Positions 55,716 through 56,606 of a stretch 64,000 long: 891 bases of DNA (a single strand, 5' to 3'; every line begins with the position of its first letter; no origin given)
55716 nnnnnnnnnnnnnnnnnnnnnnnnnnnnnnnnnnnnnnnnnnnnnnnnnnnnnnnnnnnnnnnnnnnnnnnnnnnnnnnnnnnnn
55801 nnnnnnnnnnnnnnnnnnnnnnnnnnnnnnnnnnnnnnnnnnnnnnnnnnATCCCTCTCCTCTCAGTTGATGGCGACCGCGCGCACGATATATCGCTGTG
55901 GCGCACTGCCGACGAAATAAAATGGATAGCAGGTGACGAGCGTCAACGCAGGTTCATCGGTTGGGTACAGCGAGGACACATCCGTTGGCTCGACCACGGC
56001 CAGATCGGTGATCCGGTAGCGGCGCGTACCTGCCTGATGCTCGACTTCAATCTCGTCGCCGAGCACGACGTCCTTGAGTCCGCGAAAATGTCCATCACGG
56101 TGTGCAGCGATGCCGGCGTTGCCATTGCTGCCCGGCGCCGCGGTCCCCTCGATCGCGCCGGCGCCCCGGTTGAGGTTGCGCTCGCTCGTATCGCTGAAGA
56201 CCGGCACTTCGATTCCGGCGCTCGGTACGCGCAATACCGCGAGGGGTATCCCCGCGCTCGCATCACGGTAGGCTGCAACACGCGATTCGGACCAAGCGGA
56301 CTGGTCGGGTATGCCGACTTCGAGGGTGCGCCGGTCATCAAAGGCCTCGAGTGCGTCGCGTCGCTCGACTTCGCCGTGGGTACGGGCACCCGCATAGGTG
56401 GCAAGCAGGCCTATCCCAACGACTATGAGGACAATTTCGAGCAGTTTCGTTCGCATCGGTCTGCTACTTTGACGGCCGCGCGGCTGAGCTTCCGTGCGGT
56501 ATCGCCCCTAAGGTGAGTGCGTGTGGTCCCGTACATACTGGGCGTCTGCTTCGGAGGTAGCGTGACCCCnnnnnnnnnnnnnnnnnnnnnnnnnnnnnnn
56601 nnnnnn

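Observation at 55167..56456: Gram-negative sortase with a dedicated, atypically small LPATAG substrate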

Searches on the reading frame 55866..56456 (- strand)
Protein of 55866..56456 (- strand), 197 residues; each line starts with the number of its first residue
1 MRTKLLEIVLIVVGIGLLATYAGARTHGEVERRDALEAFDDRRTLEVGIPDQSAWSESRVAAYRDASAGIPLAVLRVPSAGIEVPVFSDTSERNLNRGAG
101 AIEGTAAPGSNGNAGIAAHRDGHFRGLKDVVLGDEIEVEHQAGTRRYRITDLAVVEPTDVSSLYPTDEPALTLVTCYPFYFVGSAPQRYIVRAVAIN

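Call 3: search_protein_families(library=pfam, proteins=[window:55866-56456:-], max_evalue=1)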
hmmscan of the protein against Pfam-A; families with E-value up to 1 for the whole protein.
window:55866-56456:- (197 aa): 1 family
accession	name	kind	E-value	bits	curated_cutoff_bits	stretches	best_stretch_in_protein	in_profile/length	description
PF04203.18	Sortase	-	1.9e-29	102.4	26.6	1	75-194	1-123/125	Sortase domain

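Call 4: search_protein_families(library=ncbifam, proteins=[window:55866-56456:-], max_evalue=1)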
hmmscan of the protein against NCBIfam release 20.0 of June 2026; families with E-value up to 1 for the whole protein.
window:55866-56456:- (197 aa): 7 families
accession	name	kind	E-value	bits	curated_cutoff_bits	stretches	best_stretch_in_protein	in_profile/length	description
NF058671.1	sortase_SrtD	exception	6.6e-37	127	140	1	7-193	2-185/187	class D sortase, LPxTATN-specific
NF033746.1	class_D_sortase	subfamily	3e-32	111.3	165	1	71-195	9-133/135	class D sortase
TIGR03784.1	marine_sortase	equivalog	3.5e-25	88.6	158.25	1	70-193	49-174/174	class GN sortase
TIGR01076.1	sortase_fam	subfamily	1.2e-22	80.2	39.35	1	74-193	2-125/136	sortase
NF033745.1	class_C_sortase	subfamily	1.9e-21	76.8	160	1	66-193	88-218/220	class C sortase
NF033747.1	class_E_sortase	subfamily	4.3e-21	75.7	160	1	53-194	52-204/211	class E sortase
NF033748.1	class_F_sortase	subfamily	2.4e-05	24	166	1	98-176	46-133/155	class F sortase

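Call 14: search_solved_structures(query=window:55866-56456:-, max_evalue=0.001, show_alignments=2)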
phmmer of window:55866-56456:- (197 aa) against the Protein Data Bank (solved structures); distinct sequences matched with E-value up to 0.001: 38.
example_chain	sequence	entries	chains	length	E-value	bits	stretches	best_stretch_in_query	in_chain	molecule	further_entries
2ln7_A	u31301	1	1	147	4.8e-16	62.4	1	62-193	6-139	LPXTG-site transpeptidase family protein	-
4g1j_A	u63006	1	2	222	1.1e-13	54.8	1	75-184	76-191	Sortase family protein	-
3rbi_A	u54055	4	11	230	1.2e-13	54.6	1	75-184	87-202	Sortase family protein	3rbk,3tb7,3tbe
24rr_A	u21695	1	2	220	6e-13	52.3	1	71-183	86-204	Ebp pilus assembly class C sortase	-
3rbj_A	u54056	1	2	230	3e-12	50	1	75-184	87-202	Sortase family protein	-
4d70_A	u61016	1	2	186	7.4e-12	48.7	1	56-194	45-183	SORTASE FAMILY PROTEIN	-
8t28_A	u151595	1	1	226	9e-12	48.5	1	71-179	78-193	Class C sortase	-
3o0p_A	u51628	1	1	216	1.7e-11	47.6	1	27-180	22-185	Sortase family protein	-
4g1h_A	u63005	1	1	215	7.8e-11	45.4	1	73-182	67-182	Sortase family protein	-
7d6p_A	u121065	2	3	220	1.1e-10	44.9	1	56-192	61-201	Sortase family protein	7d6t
6ixz_A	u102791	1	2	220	1.1e-10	44.9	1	56-192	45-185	Sortase family protein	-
2w1j_A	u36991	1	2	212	1.7e-10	44.3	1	64-181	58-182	PUTATIVE SORTASE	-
3re9_A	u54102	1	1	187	2.7e-10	43.7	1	64-182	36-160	Sortase-like protein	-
2wts_A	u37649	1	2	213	1.5e-09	41.2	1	64-181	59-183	PUTATIVE SORTASE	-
8gr6_A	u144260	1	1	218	2.1e-09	40.7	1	31-180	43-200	Sortase-like protein, putative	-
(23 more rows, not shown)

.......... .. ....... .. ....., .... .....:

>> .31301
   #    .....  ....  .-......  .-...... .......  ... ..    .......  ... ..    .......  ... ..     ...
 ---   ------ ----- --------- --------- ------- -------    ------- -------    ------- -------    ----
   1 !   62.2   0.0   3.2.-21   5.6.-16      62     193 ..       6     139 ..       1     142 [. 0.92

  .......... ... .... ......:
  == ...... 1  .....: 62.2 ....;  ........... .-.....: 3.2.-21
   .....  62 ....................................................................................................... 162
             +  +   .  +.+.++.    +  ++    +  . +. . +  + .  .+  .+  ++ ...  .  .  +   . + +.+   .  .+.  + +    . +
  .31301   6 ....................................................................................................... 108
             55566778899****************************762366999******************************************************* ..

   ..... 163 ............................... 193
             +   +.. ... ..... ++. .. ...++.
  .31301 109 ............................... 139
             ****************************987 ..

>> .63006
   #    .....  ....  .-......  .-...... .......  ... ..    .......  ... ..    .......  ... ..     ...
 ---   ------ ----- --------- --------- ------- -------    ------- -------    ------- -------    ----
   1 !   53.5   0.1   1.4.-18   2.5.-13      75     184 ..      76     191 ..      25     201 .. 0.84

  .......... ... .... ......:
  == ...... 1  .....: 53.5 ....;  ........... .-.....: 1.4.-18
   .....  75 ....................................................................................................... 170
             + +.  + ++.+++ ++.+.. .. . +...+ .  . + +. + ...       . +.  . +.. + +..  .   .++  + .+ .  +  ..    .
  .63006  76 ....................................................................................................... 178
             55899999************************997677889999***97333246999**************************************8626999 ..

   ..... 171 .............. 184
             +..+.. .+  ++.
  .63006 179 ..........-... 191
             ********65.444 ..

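Call 15: find_homologous_proteins(query=window:55866-56456:-, max_evalue=1e-10)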
Query window:55866-56456:- (197 aa): 7625 proteins with E <= 1e-10 among 8000 candidates; the best 120 are listed.
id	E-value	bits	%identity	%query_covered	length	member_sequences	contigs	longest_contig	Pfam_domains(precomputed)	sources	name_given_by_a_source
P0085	4.3e-123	426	100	100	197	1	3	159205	PF04203.19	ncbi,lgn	ncbi:MAG: class D sortase [Gammaproteobacteria bacterium]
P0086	9.7e-108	376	87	100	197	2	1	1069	PF04203.19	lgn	-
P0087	1.8e-107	375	87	100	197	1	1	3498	PF04203.19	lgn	-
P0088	3.6e-104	365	87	100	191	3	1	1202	PF04203.19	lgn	-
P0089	1.1e-102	360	85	100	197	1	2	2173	PF04203.19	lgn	-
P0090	1.8e-102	359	85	100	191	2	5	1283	PF04203.19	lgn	-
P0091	2.6e-99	349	84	100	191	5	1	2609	PF04203.19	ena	-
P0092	3.1e-99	348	83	100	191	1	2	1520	PF04203.19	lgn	-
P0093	1.7e-97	343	83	100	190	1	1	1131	PF04203.19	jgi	jgi:sortase A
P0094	2.2e-76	274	68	100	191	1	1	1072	PF04203.19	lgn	-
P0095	4.9e-75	269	67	98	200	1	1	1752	PF04203.19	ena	-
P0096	1.1e-74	268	67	98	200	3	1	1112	PF04203.19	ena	-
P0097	1.9e-74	268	65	100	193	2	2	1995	PF04203.19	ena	-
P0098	2.3e-74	267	67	98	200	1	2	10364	PF04203.19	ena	-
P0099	2.4e-74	267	67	98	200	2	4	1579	PF04203.19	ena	-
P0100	4.6e-66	240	59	98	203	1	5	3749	PF04203.19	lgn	-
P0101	2.2e-65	238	59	99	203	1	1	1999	PF04203.19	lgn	-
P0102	7.7e-64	233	60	99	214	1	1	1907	PF04203.19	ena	-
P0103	3.3e-63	231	54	98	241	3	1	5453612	PF04203.19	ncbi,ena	-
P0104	3.5e-63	231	55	99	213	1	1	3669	PF04203.19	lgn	-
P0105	8.8e-62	226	55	99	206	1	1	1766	PF04203.19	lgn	-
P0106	1.2e-61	226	52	98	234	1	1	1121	PF04203.19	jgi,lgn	-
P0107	1.2e-61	226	57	98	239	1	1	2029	PF04203.19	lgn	-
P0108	1.2e-61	226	53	97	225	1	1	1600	PF04203.19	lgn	-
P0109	1.3e-61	226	53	98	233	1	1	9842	PF04203.19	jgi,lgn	jgi:LPXTG-site transpeptidase (sortase) family protein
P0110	2.0e-61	225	53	99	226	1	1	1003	PF04203.19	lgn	-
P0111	2.6e-61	225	53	97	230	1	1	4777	PF04203.19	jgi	jgi:sortase A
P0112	3.5e-61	224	55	99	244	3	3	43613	PF04203.19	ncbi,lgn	-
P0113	8.5e-61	223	52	99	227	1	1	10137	PF04203.19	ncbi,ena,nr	ncbi:MAG TPA: class D sortase [Gammaproteobacteria bacterium]|nr:class D sortase [Gammaproteobacteri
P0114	2.3e-60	222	57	96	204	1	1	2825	PF04203.19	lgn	-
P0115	3.4e-60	221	58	89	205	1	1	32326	PF04203.19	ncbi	ncbi:MAG: class D sortase [Pseudomonadota bacterium]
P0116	3.8e-60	221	54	90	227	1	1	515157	PF04203.19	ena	-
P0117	5.0e-60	221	49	98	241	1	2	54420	PF04203.19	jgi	jgi:sortase A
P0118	5.4e-60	220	55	97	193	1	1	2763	PF04203.19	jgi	jgi:sortase A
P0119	7.1e-60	220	57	95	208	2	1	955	PF04203.19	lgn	-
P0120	8.3e-60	220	54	99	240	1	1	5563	PF04203.19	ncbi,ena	-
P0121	1.1e-59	219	52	86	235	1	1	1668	PF04203.19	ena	-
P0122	1.8e-59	219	52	99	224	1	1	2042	PF04203.19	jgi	jgi:sortase A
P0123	2.3e-59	218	55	96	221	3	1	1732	PF04203.19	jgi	jgi:sortase A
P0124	2.5e-59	218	48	100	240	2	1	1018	PF04203.19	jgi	jgi:sortase A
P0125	3.2e-59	218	48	99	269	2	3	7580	PF04203.19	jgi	jgi:sortase A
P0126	4.1e-59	218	52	98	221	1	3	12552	PF04203.19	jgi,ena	jgi:sortase A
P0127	5.1e-59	217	53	97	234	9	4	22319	PF04203.19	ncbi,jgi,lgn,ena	ncbi:MAG TPA: class D sortase [Steroidobacteraceae bacterium]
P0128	8.0e-59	217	54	99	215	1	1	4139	PF04203.19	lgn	-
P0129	8.2e-59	217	52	98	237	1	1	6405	PF04203.19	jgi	jgi:sortase A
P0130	9.2e-59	216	52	99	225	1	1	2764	PF04203.19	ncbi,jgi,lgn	-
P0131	1.1e-58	216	59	96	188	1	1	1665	PF04203.19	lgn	-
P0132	2.4e-58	215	53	97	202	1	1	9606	PF04203.19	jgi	jgi:sortase A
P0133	2.8e-58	215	56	96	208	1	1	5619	PF04203.19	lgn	-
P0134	3.0e-58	215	54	97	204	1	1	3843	PF04203.19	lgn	-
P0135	3.4e-58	215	52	98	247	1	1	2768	PF04203.19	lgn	-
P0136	4.1e-58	214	58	94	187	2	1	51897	PF04203.19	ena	-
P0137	5.7e-58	214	48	99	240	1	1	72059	PF04203.19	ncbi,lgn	-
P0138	6.1e-58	214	54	98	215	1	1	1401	PF04203.19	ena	-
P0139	6.1e-58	214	49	98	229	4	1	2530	PF04203.19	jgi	-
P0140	6.2e-58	214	53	98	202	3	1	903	PF04203.19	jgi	jgi:sortase A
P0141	6.2e-58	214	50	98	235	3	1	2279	PF04203.19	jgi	jgi:sortase A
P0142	8.3e-58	213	53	99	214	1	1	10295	PF04203.19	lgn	-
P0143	8.4e-58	213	50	99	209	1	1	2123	PF04203.19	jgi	jgi:sortase A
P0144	8.8e-58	213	55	96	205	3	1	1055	PF04203.19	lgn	-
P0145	9.2e-58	213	54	98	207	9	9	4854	PF04203.19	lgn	-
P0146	9.7e-58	213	53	99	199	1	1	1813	PF04203.19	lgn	-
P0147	1.0e-57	213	46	99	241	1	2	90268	PF04203.19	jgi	jgi:sortase A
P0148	1.1e-57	213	57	92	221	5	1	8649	PF04203.19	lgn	-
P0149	1.2e-57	213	50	98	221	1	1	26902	PF04203.19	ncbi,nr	ncbi:MAG TPA: class D sortase [Gammaproteobacteria bacterium]|nr:class D sortase [Gammaproteobacteri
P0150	1.4e-57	213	57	92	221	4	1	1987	PF04203.19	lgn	-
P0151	1.5e-57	213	50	98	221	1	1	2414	PF04203.19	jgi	jgi:sortase A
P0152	2.2e-57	212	54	96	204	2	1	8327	PF04203.19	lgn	-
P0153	2.3e-57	212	57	92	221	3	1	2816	PF04203.19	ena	-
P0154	2.5e-57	212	56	92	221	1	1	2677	PF04203.19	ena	-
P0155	2.5e-57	212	51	97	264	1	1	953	PF04203.19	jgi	jgi:sortase A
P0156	3.2e-57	211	49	98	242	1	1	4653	PF04203.19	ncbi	-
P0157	3.8e-57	211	53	89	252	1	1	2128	PF04203.19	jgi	jgi:sortase A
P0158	4.0e-57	211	49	98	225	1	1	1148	PF04203.19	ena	-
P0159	4.3e-57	211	51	98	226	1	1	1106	PF04203.19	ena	-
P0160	6.4e-57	210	50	99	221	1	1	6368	PF04203.19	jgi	jgi:sortase A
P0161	6.4e-57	210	49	98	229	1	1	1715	PF04203.19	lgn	-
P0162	6.5e-57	210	50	99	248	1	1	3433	PF04203.19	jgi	jgi:sortase A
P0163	8.3e-57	210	56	92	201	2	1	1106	PF04203.19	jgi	-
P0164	1.3e-56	209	48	97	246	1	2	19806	PF04203.19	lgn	-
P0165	1.4e-56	209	53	97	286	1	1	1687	PF04203.19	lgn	-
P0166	1.6e-56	209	53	97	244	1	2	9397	PF04203.19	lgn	-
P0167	1.7e-56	209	52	100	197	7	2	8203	PF04203.19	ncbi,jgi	jgi:sortase A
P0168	1.8e-56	209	50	98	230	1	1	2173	PF04203.19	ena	-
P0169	1.9e-56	209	51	97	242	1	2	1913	PF04203.19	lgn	-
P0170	2.0e-56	209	51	100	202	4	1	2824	PF04203.19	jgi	jgi:sortase A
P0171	2.1e-56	209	50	98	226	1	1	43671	PF04203.19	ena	-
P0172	2.2e-56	209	52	99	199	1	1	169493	PF04203.19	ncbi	-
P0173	2.3e-56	209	53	88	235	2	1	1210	PF04203.19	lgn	-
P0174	2.4e-56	209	52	98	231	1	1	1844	PF04203.19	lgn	-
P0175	2.4e-56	209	49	99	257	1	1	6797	PF04203.19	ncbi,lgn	-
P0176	2.5e-56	208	50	99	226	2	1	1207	PF04203.19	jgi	jgi:sortase A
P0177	2.6e-56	208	51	97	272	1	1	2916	PF04203.19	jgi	-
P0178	2.6e-56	208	50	99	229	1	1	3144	PF04203.19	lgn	-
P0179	3.0e-56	208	50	97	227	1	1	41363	PF04203.19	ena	-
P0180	3.3e-56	208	50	97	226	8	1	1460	PF04203.19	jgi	jgi:sortase A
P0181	3.3e-56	208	50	98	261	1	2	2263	PF04203.19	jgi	jgi:sortase A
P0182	4.6e-56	208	54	97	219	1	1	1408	PF04203.19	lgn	-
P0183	4.8e-56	208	54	96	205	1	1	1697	PF04203.19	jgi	jgi:sortase A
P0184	5.4e-56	207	51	100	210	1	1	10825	PF04203.19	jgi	jgi:sortase A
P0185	5.5e-56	207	62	73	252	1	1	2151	PF04203.19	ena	-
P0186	5.5e-56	207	50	98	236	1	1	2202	PF04203.19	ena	-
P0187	6.4e-56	207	52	99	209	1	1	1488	PF04203.19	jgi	jgi:sortase A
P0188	7.3e-56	207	49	97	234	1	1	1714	PF04203.19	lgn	-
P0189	8.2e-56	207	52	92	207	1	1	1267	PF04203.19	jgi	jgi:sortase A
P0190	8.5e-56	207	53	99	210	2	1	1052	PF04203.19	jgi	jgi:sortase A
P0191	8.5e-56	207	56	92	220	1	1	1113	PF04203.19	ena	-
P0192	8.5e-56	207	50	98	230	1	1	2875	PF04203.19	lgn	-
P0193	9.1e-56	207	50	99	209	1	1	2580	PF04203.19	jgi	jgi:sortase A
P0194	1.1e-55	206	52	96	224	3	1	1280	PF04203.19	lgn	-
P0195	1.4e-55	206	56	92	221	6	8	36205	PF04203.19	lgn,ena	-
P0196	1.4e-55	206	48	98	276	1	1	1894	PF04203.19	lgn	-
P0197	1.5e-55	206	51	89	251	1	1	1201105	PF04203.19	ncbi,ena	-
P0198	1.5e-55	206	52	89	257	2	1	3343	PF04203.19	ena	-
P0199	1.6e-55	206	49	97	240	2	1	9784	PF04203.19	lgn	-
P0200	1.6e-55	206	51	93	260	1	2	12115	PF04203.19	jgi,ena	jgi:sortase A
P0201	1.7e-55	206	49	99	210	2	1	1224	PF04203.19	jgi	jgi:sortase A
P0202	1.9e-55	206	48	98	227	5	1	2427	PF04203.19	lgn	-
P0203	2.2e-55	205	51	100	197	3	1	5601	PF04203.19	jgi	jgi:sortase A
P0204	2.3e-55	205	49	100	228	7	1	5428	PF04203.19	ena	-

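Call 37: find_encoding_contigs(protein=P0127, flank=4000, max_places=1)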
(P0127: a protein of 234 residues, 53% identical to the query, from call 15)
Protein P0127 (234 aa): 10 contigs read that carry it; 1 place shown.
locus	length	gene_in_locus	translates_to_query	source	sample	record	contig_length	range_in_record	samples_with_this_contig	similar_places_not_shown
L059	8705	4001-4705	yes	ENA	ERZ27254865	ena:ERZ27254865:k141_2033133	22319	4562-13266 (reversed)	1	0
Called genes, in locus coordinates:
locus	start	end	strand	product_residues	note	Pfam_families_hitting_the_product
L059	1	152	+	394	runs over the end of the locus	PF00487:FA_desaturase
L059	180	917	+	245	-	PF13545:HTH_Crp_2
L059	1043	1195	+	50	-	PF11295:DUF3096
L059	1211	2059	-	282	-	PF00990:GGDEF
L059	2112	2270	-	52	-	PF11752:DUF3309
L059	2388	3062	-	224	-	PF01435:Peptidase_M48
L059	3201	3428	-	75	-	PF05532:CsbD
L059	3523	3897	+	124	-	PF05433:Rick_17kDa_Anti (weak)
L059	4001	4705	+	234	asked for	PF04203:Sortase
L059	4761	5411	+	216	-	-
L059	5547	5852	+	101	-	PF05957:DUF883, PF19029:DUF883_C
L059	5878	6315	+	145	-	PF07332:Phage_holin_3_6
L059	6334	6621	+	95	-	PF13997:YqjK (weak)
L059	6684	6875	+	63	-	-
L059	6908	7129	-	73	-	-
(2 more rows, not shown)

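Call 38: find_encoding_contigs(protein=P0197, flank=4000, max_places=1)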
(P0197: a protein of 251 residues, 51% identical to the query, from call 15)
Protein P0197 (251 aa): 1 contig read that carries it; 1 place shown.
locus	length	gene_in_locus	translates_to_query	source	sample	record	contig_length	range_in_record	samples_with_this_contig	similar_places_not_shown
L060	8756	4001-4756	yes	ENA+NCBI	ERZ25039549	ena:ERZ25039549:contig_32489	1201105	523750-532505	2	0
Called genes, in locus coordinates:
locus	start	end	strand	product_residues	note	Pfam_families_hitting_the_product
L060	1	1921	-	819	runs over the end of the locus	PF00989:PAS, PF13426:PAS_9, PF00989:PAS, PF08448:PAS_4, PF13426:PAS_9, PF00512:HisKA, PF02518:HATPase_c, PF00072:Response_reg, +1 more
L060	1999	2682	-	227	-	PF13545:HTH_Crp_2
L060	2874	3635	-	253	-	PF00027:cNMP_binding, PF13545:HTH_Crp_2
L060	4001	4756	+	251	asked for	PF04203:Sortase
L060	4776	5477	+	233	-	-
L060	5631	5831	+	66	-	PF07311:Dodecin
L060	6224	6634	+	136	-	-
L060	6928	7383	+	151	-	-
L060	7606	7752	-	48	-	PF18919:DUF5670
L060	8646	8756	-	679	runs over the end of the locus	PF20245:DUF6600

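Call 39: find_encoding_contigs(protein=P0172, flank=4000, max_places=1)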
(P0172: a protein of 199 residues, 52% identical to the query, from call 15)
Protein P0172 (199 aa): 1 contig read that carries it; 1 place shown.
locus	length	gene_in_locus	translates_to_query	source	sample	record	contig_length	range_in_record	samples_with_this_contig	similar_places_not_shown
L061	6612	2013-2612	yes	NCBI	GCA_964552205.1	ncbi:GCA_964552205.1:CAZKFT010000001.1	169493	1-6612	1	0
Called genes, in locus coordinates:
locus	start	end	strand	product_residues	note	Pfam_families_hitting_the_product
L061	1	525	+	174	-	?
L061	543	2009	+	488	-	PF13505:OMP_b-brl, PF01389:OmpA_membrane, PF00691:OmpA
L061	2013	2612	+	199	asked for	PF04203:Sortase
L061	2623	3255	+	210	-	-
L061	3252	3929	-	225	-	PF13545:HTH_Crp_2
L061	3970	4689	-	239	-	PF00027:cNMP_binding, PF13545:HTH_Crp_2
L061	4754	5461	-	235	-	PF00027:cNMP_binding (weak), PF13545:HTH_Crp_2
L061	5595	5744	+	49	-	-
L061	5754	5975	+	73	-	-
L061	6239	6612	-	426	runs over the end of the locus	-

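Call 54: search_protein_families(library=ncbifam, alignment_id=A3, max_evalue=0.00001)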
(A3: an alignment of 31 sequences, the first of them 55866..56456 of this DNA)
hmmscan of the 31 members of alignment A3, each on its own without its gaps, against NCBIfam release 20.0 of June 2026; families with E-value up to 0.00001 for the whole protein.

A. member 1, window:55866-56456:- (197 aa): 6 families
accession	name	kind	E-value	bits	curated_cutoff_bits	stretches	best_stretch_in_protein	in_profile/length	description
NF058671.1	sortase_SrtD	exception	6.6e-37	127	140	1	7-193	2-185/187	class D sortase, LPxTATN-specific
NF033746.1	class_D_sortase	subfamily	3e-32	111.3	165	1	71-195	9-133/135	class D sortase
TIGR03784.1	marine_sortase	equivalog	3.5e-25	88.6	158.25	1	70-193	49-174/174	class GN sortase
TIGR01076.1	sortase_fam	subfamily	1.2e-22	80.2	39.35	1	74-193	2-125/136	sortase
NF033745.1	class_C_sortase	subfamily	1.9e-21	76.8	160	1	66-193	88-218/220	class C sortase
NF033747.1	class_E_sortase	subfamily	4.3e-21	75.7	160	1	53-194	52-204/211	class E sortase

B. families by the number of members that match (of 31 scanned): 7 families
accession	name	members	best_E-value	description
NF058671.1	sortase_SrtD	31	3.5e-41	class D sortase, LPxTATN-specific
NF033746.1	class_D_sortase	31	5.1e-37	class D sortase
NF033747.1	class_E_sortase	31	1.1e-27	class E sortase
TIGR01076.1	sortase_fam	31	3.6e-26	sortase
TIGR03784.1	marine_sortase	31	6.3e-26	class GN sortase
NF033745.1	class_C_sortase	31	4.7e-24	class C sortase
NF033748.1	class_F_sortase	2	1.2e-07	class F sortase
